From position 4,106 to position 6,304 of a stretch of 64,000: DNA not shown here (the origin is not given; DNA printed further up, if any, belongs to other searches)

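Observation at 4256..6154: REC-TPR-kinase protein in which both phosphotransfer domains look catalytically dead (pseudo-receiver plus pseudokinase scaffold)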

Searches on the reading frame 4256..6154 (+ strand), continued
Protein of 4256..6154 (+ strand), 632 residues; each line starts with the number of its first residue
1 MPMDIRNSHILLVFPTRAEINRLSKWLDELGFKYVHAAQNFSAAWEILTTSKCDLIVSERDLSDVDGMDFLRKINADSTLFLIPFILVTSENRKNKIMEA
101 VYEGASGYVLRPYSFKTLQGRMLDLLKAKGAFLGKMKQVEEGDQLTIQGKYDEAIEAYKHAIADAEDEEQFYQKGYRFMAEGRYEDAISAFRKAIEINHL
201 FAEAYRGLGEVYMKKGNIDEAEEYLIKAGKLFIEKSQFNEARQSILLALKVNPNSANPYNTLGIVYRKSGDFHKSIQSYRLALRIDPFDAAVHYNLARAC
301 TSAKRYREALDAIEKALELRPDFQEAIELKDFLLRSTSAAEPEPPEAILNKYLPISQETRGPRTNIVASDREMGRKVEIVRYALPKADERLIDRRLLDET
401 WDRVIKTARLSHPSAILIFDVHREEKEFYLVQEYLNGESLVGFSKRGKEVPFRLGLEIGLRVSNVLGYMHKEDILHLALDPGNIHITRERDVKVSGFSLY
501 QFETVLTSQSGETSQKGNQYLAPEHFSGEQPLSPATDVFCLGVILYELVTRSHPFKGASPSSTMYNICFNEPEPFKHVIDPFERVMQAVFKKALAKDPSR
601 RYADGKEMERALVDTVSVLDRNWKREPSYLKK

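Call 10: find_homologous_proteins(query=window:4256-6154:+, max_evalue=1e-10)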
Query window:4256-6154:+ (632 aa): 360 proteins with E <= 1e-10 among 8000 candidates; the best 120 are listed.
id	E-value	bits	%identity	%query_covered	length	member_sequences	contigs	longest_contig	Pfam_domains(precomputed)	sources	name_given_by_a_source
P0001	0.0e+0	1424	100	100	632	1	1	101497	PF25063.1,PF13431.13,PF23914.2,PF13414.13,PF23300.4,PF13176.13,PF13428.13,PF00072.31,PF13374.13,PF14559.13,PF24575.2,PF07714.24,PF00069.32,PF13371.13,PF00515.35,PF12895.14,PF13424.13,PF28559.1,PF21033.5,PF13432.13,PF13181.13,PF07719.24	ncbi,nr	ncbi:MAG: tetratricopeptide repeat protein [Deltaproteobacteria bacterium]|nr:tetratricopeptide repe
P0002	0.0e+0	1199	84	100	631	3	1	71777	PF25063.1,PF13431.13,PF23914.2,PF13414.13,PF13176.13,PF13428.13,PF00072.31,PF13374.13,PF14559.13,PF24575.2,PF07714.24,PF00069.32,PF13371.13,PF00515.35,PF12895.14,PF13424.13,PF28559.1,PF21033.5,PF13432.13,PF13181.13,PF14561.13,PF07719.24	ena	-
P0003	0.0e+0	1174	89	93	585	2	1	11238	PF25063.1,PF13431.13,PF23914.2,PF13414.13,PF23300.4,PF13176.13,PF13428.13,PF00072.31,PF13374.13,PF14559.13,PF24575.2,PF07714.24,PF00069.32,PF13371.13,PF00515.35,PF12895.14,PF13424.13,PF28559.1,PF21033.5,PF13432.13,PF13181.13,PF07719.24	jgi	-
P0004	9.7e-223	759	52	100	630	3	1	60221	PF13414.13,PF12569.15,PF00072.31,PF13374.13,PF07721.21,PF24575.2,PF07714.24,PF00069.32,PF00515.35,PF13424.13,PF28559.1,PF07719.24,PF13174.13,PF25063.1,PF14853.13,PF13431.13,PF23914.2,PF23300.4,PF13176.13,PF13428.13,PF14559.13,PF13371.13,PF17874.8,PF12895.14,PF21033.5,PF13432.13,PF13181.13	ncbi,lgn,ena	-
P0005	1.8e-200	686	51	95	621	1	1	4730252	PF25063.1,PF13431.13,PF23914.2,PF13414.13,PF23300.4,PF13176.13,PF13428.13,PF00072.31,PF13374.13,PF14559.13,PF24575.2,PF07714.24,PF00069.32,PF13371.13,PF00515.35,PF12895.14,PF13424.13,PF28559.1,PF21033.5,PF13432.13,PF13181.13,PF07719.24,PF13174.13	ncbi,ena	-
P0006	2.7e-194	665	47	99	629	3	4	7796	PF25063.1,PF13431.13,PF13414.13,PF13176.13,PF13428.13,PF00072.31,PF13374.13,PF14559.13,PF24575.2,PF07714.24,PF00069.32,PF13371.13,PF00515.35,PF12895.14,PF13424.13,PF21033.5,PF13432.13,PF13181.13,PF07719.24,PF13174.13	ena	-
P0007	1.6e-188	646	47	100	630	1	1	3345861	PF25063.1,PF13431.13,PF23914.2,PF13414.13,PF13176.13,PF13428.13,PF00072.31,PF13374.13,PF14559.13,PF24575.2,PF07714.24,PF00069.32,PF13371.13,PF00515.35,PF12895.14,PF13424.13,PF21033.5,PF13432.13,PF13181.13,PF07719.24,PF13174.13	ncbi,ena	-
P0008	4.7e-186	638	79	57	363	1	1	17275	PF25063.1,PF13431.13,PF23914.2,PF13414.13,PF23300.4,PF13176.13,PF13428.13,PF00072.31,PF13374.13,PF14559.13,PF24575.2,PF13371.13,PF00515.35,PF12895.14,PF13424.13,PF28559.1,PF21033.5,PF13432.13,PF13181.13,PF07719.24,PF13174.13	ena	-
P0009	1.8e-185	636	46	98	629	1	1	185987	PF13414.13,PF00072.31,PF13374.13,PF24575.2,PF07714.24,PF00069.32,PF25068.3,PF00515.35,PF13424.13,PF28559.1,PF14561.13,PF07719.24,PF13174.13,PF25063.1,PF13431.13,PF23914.2,PF13176.13,PF13428.13,PF14559.13,PF13371.13,PF12895.14,PF21033.5,PF13432.13,PF13181.13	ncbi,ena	-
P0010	3.9e-180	618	46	98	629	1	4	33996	PF13414.13,PF00072.31,PF13374.13,PF24575.2,PF07714.24,PF00069.32,PF25068.3,PF00515.35,PF13424.13,PF28559.1,PF13429.13,PF07719.24,PF13174.13,PF25063.1,PF13431.13,PF23914.2,PF13176.13,PF13428.13,PF14559.13,PF13371.13,PF12895.14,PF21033.5,PF13432.13,PF13181.13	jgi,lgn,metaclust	metaclust:\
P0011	6.0e-180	618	45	98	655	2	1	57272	PF25063.1,PF13431.13,PF23914.2,PF13414.13,PF13176.13,PF13428.13,PF00072.31,PF13374.13,PF14559.13,PF24575.2,PF07714.24,PF00069.32,PF25068.3,PF13371.13,PF00515.35,PF12895.14,PF13424.13,PF28559.1,PF21033.5,PF13432.13,PF13181.13,PF07719.24,PF13174.13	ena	-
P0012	1.7e-158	547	42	100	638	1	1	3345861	PF25063.1,PF13431.13,PF23914.2,PF13414.13,PF13176.13,PF13428.13,PF00072.31,PF13374.13,PF14559.13,PF24575.2,PF07714.24,PF00069.32,PF13371.13,PF00515.35,PF12895.14,PF13424.13,PF28559.1,PF21033.5,PF13432.13,PF13181.13,PF07719.24,PF13174.13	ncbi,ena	-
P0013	2.0e-136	474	49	70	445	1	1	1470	PF25063.1,PF13431.13,PF13414.13,PF13176.13,PF13428.13,PF13374.13,PF14559.13,PF07714.24,PF00069.32,PF13371.13,PF00515.35,PF13424.13,PF21033.5,PF13432.13,PF13181.13,PF07719.24,PF13174.13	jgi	jgi:serine/threonine protein kinase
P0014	1.1e-53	201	32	51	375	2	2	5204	PF25063.1,PF13431.13,PF23914.2,PF13414.13,PF13176.13,PF13428.13,PF00072.31,PF13374.13,PF14559.13,PF24575.2,PF00515.35,PF13424.13,PF21033.5,PF13432.13,PF13181.13,PF07719.24,PF13174.13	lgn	-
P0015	1.4e-49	187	32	48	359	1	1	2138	PF25063.1,PF13431.13,PF23914.2,PF13414.13,PF13428.13,PF00072.31,PF14559.13,PF00515.35,PF12895.14,PF13424.13,PF28559.1,PF21033.5,PF13432.13,PF13181.13,PF07719.24,PF13174.13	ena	-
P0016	1.5e-40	157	29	44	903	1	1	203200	PF13414.13,PF12569.15,PF13374.13,PF24575.2,PF07714.24,PF00069.32,PF00515.35,PF13424.13,PF13429.13,PF14561.13,PF07719.24,PF13174.13,PF20308.5,PF13431.13,PF23914.2,PF13176.13,PF13428.13,PF14559.13,PF25575.1,PF13371.13,PF03109.23,PF21033.5,PF13432.13,PF13181.13,PF01239.29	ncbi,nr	ncbi:MAG: tetratricopeptide repeat protein [Planctomycetes bacterium]|nr:tetratricopeptide repeat pr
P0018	2.5e-36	143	33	32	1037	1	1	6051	PF13431.13,PF13414.13,PF13176.13,PF13428.13,PF13374.13,PF07721.21,PF14559.13,PF24575.2,PF07714.24,PF00069.32,PF00515.35,PF12895.14,PF13424.13,PF21033.5,PF13432.13,PF13181.13,PF07719.24,PF13174.13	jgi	jgi:serine/threonine-protein kinase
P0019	6.5e-35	139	26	32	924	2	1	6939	PF03704.24,PF13431.13,PF23914.2,PF13414.13,PF13428.13,PF13374.13,PF14559.13,PF24575.2,PF07714.24,PF25575.1,PF00069.32,PF13371.13,PF00515.35,PF12895.14,PF13424.13,PF21033.5,PF13432.13,PF13429.13,PF13181.13,PF01239.29,PF07719.24,PF01636.30,PF13174.13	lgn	-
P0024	1.8e-33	134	29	35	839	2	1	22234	PF25063.1,PF13431.13,PF23914.2,PF25062.2,PF13414.13,PF13176.13,PF13428.13,PF13374.13,PF14559.13,PF24575.2,PF07714.24,PF00069.32,PF00515.35,PF03109.23,PF12895.14,PF13424.13,PF21033.5,PF13432.13,PF13181.13,PF07719.24,PF13174.13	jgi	jgi:serine/threonine-protein kinase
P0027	2.1e-32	130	28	35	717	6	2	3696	PF25063.1,PF03704.24,PF13431.13,PF25062.2,PF13414.13,PF13428.13,PF13374.13,PF14559.13,PF24575.2,PF07714.24,PF25575.1,PF00069.32,PF10516.16,PF13371.13,PF00515.35,PF13424.13,PF21033.5,PF13432.13,PF13429.13,PF13181.13,PF07719.24,PF13174.13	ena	-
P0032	1.2e-29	121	27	32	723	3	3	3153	PF25063.1,PF13431.13,PF23914.2,PF13414.13,PF13428.13,PF13374.13,PF14559.13,PF24575.2,PF07714.24,PF25575.1,PF00069.32,PF10516.16,PF13371.13,PF00515.35,PF12895.14,PF13424.13,PF21033.5,PF13432.13,PF13181.13,PF07719.24,PF13174.13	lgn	-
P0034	2.8e-29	120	26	40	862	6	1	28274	PF25063.1,PF13431.13,PF23914.2,PF25062.2,PF13414.13,PF13176.13,PF13428.13,PF13374.13,PF14559.13,PF24575.2,PF07714.24,PF00069.32,PF13371.13,PF00515.35,PF03109.23,PF12895.14,PF13424.13,PF21033.5,PF13432.13,PF13181.13,PF07719.24,PF13174.13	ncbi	-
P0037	9.6e-28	115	24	32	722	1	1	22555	PF13431.13,PF25062.2,PF13414.13,PF13428.13,PF13374.13,PF14559.13,PF24575.2,PF07714.24,PF25575.1,PF00069.32,PF10516.16,PF13371.13,PF00515.35,PF12895.14,PF13424.13,PF21033.5,PF13432.13,PF13181.13,PF07719.24,PF13174.13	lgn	-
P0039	1.7e-27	114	29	37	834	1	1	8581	PF13431.13,PF13414.13,PF13428.13,PF14559.13,PF07714.24,PF00069.32,PF00515.35,PF03109.23,PF13424.13,PF21033.5,PF14531.13,PF13432.13,PF13181.13,PF07719.24,PF01636.30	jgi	jgi:serine/threonine-protein kinase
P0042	3.9e-27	113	28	33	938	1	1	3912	PF13431.13,PF13414.13,PF13428.13,PF14559.13,PF07714.24,PF00069.32,PF00515.35,PF03109.23,PF13424.13,PF13432.13,PF13181.13,PF07719.24,PF01636.30,PF13174.13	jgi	jgi:serine/threonine protein kinase/Flp pilus assembly protein TadD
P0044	4.5e-27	113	24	37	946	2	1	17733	PF13431.13,PF09976.16,PF13414.13,PF13176.13,PF12569.15,PF13428.13,PF17667.8,PF25064.2,PF14559.13,PF07714.24,PF00069.32,PF00515.35,PF03109.23,PF13424.13,PF13432.13,PF13181.13,PF07719.24,PF01636.30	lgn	-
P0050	7.7e-26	109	26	43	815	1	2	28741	PF03704.24,PF13431.13,PF23914.2,PF13414.13,PF13176.13,PF13428.13,PF13374.13,PF07721.21,PF14559.13,PF24575.2,PF07714.24,PF00069.32,PF13371.13,PF00515.35,PF03109.23,PF22860.3,PF12895.14,PF13424.13,PF21033.5,PF13432.13,PF13181.13,PF07719.24,PF01636.30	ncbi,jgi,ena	-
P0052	3.3e-25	107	26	29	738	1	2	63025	PF03704.24,PF13414.13,PF17004.12,PF13374.13,PF24575.2,PF07714.24,PF00069.32,PF00515.35,PF04212.25,PF13424.13,PF13429.13,PF07719.24,PF13174.13,PF20308.5,PF25063.1,PF13431.13,PF23914.2,PF13176.13,PF13428.13,PF14559.13,PF13371.13,PF03109.23,PF12895.14,PF21033.5,PF13432.13,PF13181.13,PF01239.29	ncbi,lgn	ncbi:MAG: tetratricopeptide repeat protein [Microcoleus sp.]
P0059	2.9e-24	104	31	31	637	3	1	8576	PF13431.13,PF23914.2,PF13414.13,PF13176.13,PF12569.15,PF13428.13,PF14559.13,PF07714.24,PF00069.32,PF13371.13,PF00515.35,PF22860.3,PF12895.14,PF13424.13,PF21033.5,PF13432.13,PF13429.13,PF13181.13,PF07719.24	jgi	jgi:serine/threonine protein kinase/cytochrome c-type biogenesis protein CcmH/NrfG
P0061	5.8e-24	103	29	35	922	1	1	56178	PF13431.13,PF23914.2,PF13414.13,PF13176.13,PF13428.13,PF14559.13,PF07714.24,PF00069.32,PF00515.35,PF13424.13,PF13432.13,PF13181.13,PF07719.24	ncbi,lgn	ncbi:hypothetical protein BH11PLA2_BH11PLA2_17260 [soil metagenome]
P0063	9.4e-24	102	27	31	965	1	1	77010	PF13431.13,PF13414.13,PF13176.13,PF13428.13,PF14559.13,PF07714.24,PF00069.32,PF00515.35,PF03109.23,PF13424.13,PF21033.5,PF13432.13,PF13181.13,PF07719.24,PF01636.30,PF13174.13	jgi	jgi:eukaryotic-like serine/threonine-protein kinase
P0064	1.3e-23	101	34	24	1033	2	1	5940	PF03704.24,PF13431.13,PF23914.2,PF13414.13,PF13176.13,PF13428.13,PF25064.2,PF13374.13,PF07721.21,PF14559.13,PF07714.24,PF00069.32,PF13371.13,PF00515.35,PF13424.13,PF21033.5,PF13432.13,PF13181.13,PF07719.24,PF13174.13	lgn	-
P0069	5.3e-23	99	26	56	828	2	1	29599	PF07714.24,PF00069.32,PF05226.17,PF00515.35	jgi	-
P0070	5.4e-23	99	26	34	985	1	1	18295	PF13431.13,PF13414.13,PF13428.13,PF14559.13,PF24575.2,PF07714.24,PF00069.32,PF13371.13,PF00515.35,PF13424.13,PF13432.13,PF13181.13,PF01239.29,PF07719.24,PF13174.13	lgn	-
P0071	5.5e-23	99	28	35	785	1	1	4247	PF13431.13,PF23914.2,PF13414.13,PF13428.13,PF14559.13,PF07714.24,PF00069.32,PF00515.35,PF12895.14,PF13424.13,PF21033.5,PF13432.13,PF13181.13,PF07719.24,PF01636.30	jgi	jgi:serine/threonine-protein kinase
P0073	7.1e-23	99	28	33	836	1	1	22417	PF13431.13,PF13414.13,PF13176.13,PF13428.13,PF13374.13,PF14559.13,PF24575.2,PF07714.24,PF00069.32,PF00515.35,PF03109.23,PF12895.14,PF13424.13,PF14531.13,PF13432.13,PF13181.13,PF07719.24,PF01636.30,PF13174.13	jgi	jgi:serine/threonine-protein kinase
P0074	8.4e-23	99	28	35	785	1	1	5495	PF13431.13,PF23914.2,PF13414.13,PF13428.13,PF14559.13,PF07714.24,PF00069.32,PF00515.35,PF12895.14,PF13424.13,PF21033.5,PF13432.13,PF13181.13,PF07719.24,PF01636.30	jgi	jgi:serine/threonine-protein kinase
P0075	8.4e-23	99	28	32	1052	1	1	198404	PF13431.13,PF23914.2,PF13414.13,PF13176.13,PF13428.13,PF17667.8,PF25064.2,PF13374.13,PF14559.13,PF24575.2,PF07714.24,PF00069.32,PF13371.13,PF11846.15,PF00515.35,PF12895.14,PF13424.13,PF21033.5,PF13432.13,PF13429.13,PF13181.13,PF07719.24,PF13174.13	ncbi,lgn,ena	-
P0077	1.1e-22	98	25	38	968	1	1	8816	PF03704.24,PF13431.13,PF23914.2,PF13414.13,PF13176.13,PF13428.13,PF13374.13,PF14559.13,PF07714.24,PF00069.32,PF13371.13,PF00515.35,PF03109.23,PF12895.14,PF13424.13,PF21033.5,PF13432.13,PF13429.13,PF13181.13,PF07719.24,PF13174.13,PF20308.5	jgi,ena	-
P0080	1.6e-22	98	25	33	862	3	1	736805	PF13431.13,PF23914.2,PF13414.13,PF13428.13,PF14559.13,PF07714.24,PF00069.32,PF00515.35,PF13424.13,PF21033.5,PF14531.13,PF13432.13,PF13181.13,PF07719.24,PF13174.13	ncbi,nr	ncbi:MAG: protein kinase [Kouleothrix sp.]|nr:protein kinase [Kouleothrix sp.]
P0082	2.0e-22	98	31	41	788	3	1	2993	PF06293.21,PF07714.24,PF13431.13,PF00069.32,PF13414.13,PF13371.13,PF00515.35,PF03109.23,PF13181.13,PF07719.24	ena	-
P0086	3.9e-22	97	31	38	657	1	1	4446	PF07714.24,PF00069.32,PF01636.30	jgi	jgi:serine/threonine-protein kinase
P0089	5.3e-22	96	26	42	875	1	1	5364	PF13431.13,PF13414.13,PF13428.13,PF13374.13,PF07721.21,PF14559.13,PF07714.24,PF00069.32,PF00515.35,PF03109.23,PF13424.13,PF21033.5,PF14531.13,PF13432.13,PF13181.13,PF07719.24,PF01636.30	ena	-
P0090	6.7e-22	96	29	32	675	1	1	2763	PF07714.24,PF00069.32,PF08308.18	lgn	-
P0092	9.0e-22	95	25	29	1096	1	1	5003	PF13431.13,PF23914.2,PF13414.13,PF13176.13,PF13428.13,PF13374.13,PF07721.21,PF14559.13,PF24575.2,PF07714.24,PF00069.32,PF13371.13,PF00515.35,PF12895.14,PF13424.13,PF21033.5,PF13432.13,PF13429.13,PF13181.13,PF07719.24,PF13174.13,PF20308.5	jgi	jgi:serine/threonine protein kinase/Flp pilus assembly protein TadD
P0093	1.2e-21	95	32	37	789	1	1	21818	PF13431.13,PF13414.13,PF13428.13,PF14559.13,PF07714.24,PF00069.32,PF00515.35,PF03109.23,PF13432.13,PF13181.13,PF07719.24,PF01636.30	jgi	jgi:tetratricopeptide (TPR) repeat protein/tRNA A-37 threonylcarbamoyl transferase component Bud32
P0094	1.3e-21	95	28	33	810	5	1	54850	PF13431.13,PF13414.13,PF13176.13,PF13428.13,PF14559.13,PF07714.24,PF00069.32,PF00515.35,PF03109.23,PF12895.14,PF13424.13,PF21033.5,PF14531.13,PF13432.13,PF13181.13,PF07719.24,PF01636.30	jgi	jgi:eukaryotic-like serine/threonine-protein kinase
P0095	1.5e-21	95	29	32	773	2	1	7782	PF13431.13,PF23914.2,PF13414.13,PF13428.13,PF14559.13,PF07714.24,PF00069.32,PF00515.35,PF03109.23,PF13181.13,PF07719.24,PF01636.30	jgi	-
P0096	1.5e-21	95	28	36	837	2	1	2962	PF13431.13,PF13414.13,PF03783.21,PF13428.13,PF14559.13,PF07714.24,PF00069.32,PF00515.35,PF03109.23,PF13181.13,PF07719.24,PF01636.30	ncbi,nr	ncbi:MAG TPA: protein kinase, partial [Vicinamibacterales bacterium]|nr:protein kinase [Vicinamibact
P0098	1.6e-21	95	27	32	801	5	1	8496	PF13431.13,PF13414.13,PF13428.13,PF14559.13,PF07714.24,PF00069.32,PF00515.35,PF03109.23,PF12895.14,PF13424.13,PF21033.5,PF13432.13,PF13181.13,PF07719.24,PF01636.30,PF13174.13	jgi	-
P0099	1.7e-21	94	25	34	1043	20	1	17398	PF13431.13,PF13240.12,PF13414.13,PF24463.2,PF13036.12,PF13428.13,PF14559.13,PF07714.24,PF00069.32,PF17874.8,PF12773.14,PF00515.35,PF03109.23,PF13424.13,PF13432.13,PF13181.13,PF07719.24,PF01636.30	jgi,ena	-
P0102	5.6e-21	93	35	35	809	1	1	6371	PF07714.24,PF00069.32,PF00515.35,PF03109.23,PF13424.13,PF07719.24,PF01636.30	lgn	-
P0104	6.0e-21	93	30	29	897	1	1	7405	PF13431.13,PF23914.2,PF13414.13,PF13428.13,PF14559.13,PF07714.24,PF00069.32,PF00515.35,PF03109.23,PF12895.14,PF13424.13,PF21033.5,PF13432.13,PF13181.13,PF07719.24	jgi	jgi:serine/threonine protein kinase/Flp pilus assembly protein TadD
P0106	9.1e-21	92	27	33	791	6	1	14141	PF13431.13,PF13414.13,PF13428.13,PF14559.13,PF07714.24,PF00069.32,PF00515.35,PF03109.23,PF12895.14,PF13424.13,PF21033.5,PF13432.13,PF13181.13,PF07719.24,PF01636.30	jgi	jgi:serine/threonine protein kinase/tetratricopeptide (TPR) repeat protein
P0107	9.6e-21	92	25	33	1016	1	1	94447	PF13431.13,PF23914.2,PF13414.13,PF13428.13,PF14559.13,PF07714.24,PF00069.32,PF13371.13,PF00515.35,PF13424.13,PF13432.13,PF13181.13,PF01239.29,PF07719.24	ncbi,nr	ncbi:MAG: tetratricopeptide repeat protein [Planctomycetes bacterium]|nr:tetratricopeptide repeat pr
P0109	1.7e-20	91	31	37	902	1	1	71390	PF13431.13,PF13414.13,PF13176.13,PF13428.13,PF14559.13,PF07714.24,PF00069.32,PF00515.35,PF13424.13,PF13432.13,PF13181.13,PF07719.24,PF01636.30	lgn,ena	-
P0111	2.0e-20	91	28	39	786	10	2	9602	PF14559.13,PF07714.24,PF13431.13,PF00069.32,PF13414.13,PF00515.35,PF21033.5,PF13432.13,PF07719.24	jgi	jgi:serine/threonine protein kinase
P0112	2.1e-20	91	29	37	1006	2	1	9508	PF10602.16,PF14559.13,PF07714.24,PF00069.32,PF00515.35,PF03109.23,PF13424.13,PF21033.5,PF13432.13,PF13181.13,PF07719.24,PF13174.13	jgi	jgi:serine/threonine protein kinase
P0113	2.2e-20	91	31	31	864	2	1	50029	PF07714.24,PF00069.32,PF13414.13,PF00515.35,PF03109.23,PF07719.24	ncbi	-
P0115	2.6e-20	91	26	29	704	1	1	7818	PF03704.24,PF13414.13,PF13374.13,PF24575.2,PF07714.24,PF00069.32,PF00515.35,PF04212.25,PF13424.13,PF13429.13,PF07719.24,PF13174.13,PF20308.5,PF25063.1,PF13431.13,PF23914.2,PF13176.13,PF13428.13,PF17667.8,PF14559.13,PF25575.1,PF13371.13,PF03109.23,PF12895.14,PF21033.5,PF13432.13,PF13181.13,PF01239.29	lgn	-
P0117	2.6e-20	91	28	42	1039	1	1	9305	PF13431.13,PF13414.13,PF13176.13,PF13428.13,PF14559.13,PF07714.24,PF00069.32,PF00515.35,PF03109.23,PF13424.13,PF13429.13,PF13181.13,PF07719.24,PF01636.30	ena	-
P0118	2.8e-20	90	28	32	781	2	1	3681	PF14559.13,PF07714.24,PF00069.32,PF13414.13,PF00515.35,PF03109.23,PF07719.24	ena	-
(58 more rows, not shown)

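Call 14: find_encoding_contigs(protein=P0005, flank=8000, max_places=2)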
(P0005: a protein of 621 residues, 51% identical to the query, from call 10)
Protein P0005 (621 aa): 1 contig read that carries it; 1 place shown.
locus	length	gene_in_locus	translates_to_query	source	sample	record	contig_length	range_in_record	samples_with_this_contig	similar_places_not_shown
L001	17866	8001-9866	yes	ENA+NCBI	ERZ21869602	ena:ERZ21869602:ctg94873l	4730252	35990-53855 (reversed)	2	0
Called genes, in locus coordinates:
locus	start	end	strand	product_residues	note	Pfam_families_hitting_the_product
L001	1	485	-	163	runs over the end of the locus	PF09719:C_GCAxxG_C_C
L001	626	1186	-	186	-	PF02834:LigT_PEase, PF13563:2_5_RNA_ligase2, PF02834:LigT_PEase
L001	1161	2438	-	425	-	PF00994:MoCF_biosynth, PF18146:CinA_KH, PF02464:CinA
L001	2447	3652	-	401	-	PF01969:Ni_insertion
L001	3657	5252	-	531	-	PF13036:LpoB (weak), PF03783:CsgG, PF04052:TolB_N (weak)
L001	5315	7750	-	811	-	PF02190:LON_substr_bdg, PF00004:AAA, PF07728:AAA_5 (weak), PF22667:Lon_lid, PF05362:Lon_C, PF13541:ChlI (weak)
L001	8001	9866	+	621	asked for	PF00072:Response_reg, PF13414:TPR_11, PF14559:TPR_19, PF25063:ARM_TT21_C, PF13432:TPR_16, PF14559:TPR_19, PF00515:TPR_1, PF00069:Pkinase, +20 more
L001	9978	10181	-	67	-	PF02416:TatA_B_E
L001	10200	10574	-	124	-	-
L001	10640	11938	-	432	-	PF05201:GlutR_N, PF01488:Shikimate_DH, PF13241:NAD_binding_7 (weak), PF03807:F420_oxidored (weak), PF00745:GlutR_dimer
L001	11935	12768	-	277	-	PF01578:Cytochrom_C_asm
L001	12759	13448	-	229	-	PF13241:NAD_binding_7, PF14824:Sirohm_synth_M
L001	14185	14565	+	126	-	-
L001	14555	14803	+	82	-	PF07927:HicA_toxin (weak)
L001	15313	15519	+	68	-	-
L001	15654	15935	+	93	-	PF01527:HTH_Tnp_1, PF13384:HTH_23 (weak)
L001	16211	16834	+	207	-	PF00665:rve, PF13683:rve_3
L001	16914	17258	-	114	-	-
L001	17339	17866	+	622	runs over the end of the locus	-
